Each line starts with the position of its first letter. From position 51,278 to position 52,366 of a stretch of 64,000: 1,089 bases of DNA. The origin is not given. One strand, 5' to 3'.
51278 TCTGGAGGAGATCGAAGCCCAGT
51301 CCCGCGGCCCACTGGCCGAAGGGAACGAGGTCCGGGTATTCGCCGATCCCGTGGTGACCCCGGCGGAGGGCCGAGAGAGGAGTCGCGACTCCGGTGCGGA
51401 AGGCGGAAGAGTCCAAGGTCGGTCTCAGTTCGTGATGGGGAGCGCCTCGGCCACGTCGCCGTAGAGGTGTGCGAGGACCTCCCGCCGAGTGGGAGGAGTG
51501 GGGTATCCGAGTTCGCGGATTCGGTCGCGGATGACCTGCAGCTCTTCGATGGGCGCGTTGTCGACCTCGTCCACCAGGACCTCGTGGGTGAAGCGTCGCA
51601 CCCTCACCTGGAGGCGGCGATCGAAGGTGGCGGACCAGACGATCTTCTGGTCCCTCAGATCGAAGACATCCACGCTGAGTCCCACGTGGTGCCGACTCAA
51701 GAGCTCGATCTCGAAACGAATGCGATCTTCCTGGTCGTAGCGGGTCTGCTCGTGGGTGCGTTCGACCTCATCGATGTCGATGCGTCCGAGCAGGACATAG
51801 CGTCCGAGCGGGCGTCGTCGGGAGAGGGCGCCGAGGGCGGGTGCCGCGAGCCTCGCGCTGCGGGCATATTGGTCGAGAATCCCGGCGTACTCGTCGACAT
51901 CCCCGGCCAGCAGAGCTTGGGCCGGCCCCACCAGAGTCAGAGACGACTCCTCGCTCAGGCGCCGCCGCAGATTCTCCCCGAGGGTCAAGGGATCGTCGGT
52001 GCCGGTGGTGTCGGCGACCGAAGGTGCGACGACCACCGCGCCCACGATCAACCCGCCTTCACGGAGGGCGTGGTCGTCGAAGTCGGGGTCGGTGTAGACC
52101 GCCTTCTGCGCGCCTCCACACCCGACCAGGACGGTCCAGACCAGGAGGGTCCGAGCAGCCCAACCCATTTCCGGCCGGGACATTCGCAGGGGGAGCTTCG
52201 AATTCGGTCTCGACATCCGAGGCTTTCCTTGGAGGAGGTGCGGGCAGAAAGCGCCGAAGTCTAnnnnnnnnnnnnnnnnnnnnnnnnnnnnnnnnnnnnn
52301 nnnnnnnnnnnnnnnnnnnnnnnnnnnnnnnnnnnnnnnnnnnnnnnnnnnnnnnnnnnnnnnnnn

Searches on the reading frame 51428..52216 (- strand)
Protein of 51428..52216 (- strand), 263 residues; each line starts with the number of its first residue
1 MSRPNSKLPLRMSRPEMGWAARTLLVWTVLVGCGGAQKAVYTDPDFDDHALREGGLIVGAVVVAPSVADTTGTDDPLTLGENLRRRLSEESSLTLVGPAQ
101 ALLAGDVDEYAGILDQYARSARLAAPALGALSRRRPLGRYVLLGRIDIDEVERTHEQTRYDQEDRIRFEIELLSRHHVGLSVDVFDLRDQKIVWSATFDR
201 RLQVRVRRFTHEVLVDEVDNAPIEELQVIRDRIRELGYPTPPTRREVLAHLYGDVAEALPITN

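Call 15: search_protein_families(library=pfam, proteins=[window:51428-52216:-], max_evalue=0.01)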
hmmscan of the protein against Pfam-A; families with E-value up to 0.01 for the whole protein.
window:51428-52216:- (263 aa): 0 families

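Call 16: search_protein_families(library=ncbifam, proteins=[window:51428-52216:-], max_evalue=0.01)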
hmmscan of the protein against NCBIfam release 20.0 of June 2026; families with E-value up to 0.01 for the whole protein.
window:51428-52216:- (263 aa): 0 families
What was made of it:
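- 51425..52216 (-): Downstream neighbour, a 263-aa predicted lipoprotein (lipobox LVGC). It is context only. No Pfam or NCBIfam match (calls 15, 16).
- Checked: Downstream is a 263-aa ORF with an L-V-G-C lipobox and no Pfam or NCBIfam match (calls 15, 16).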
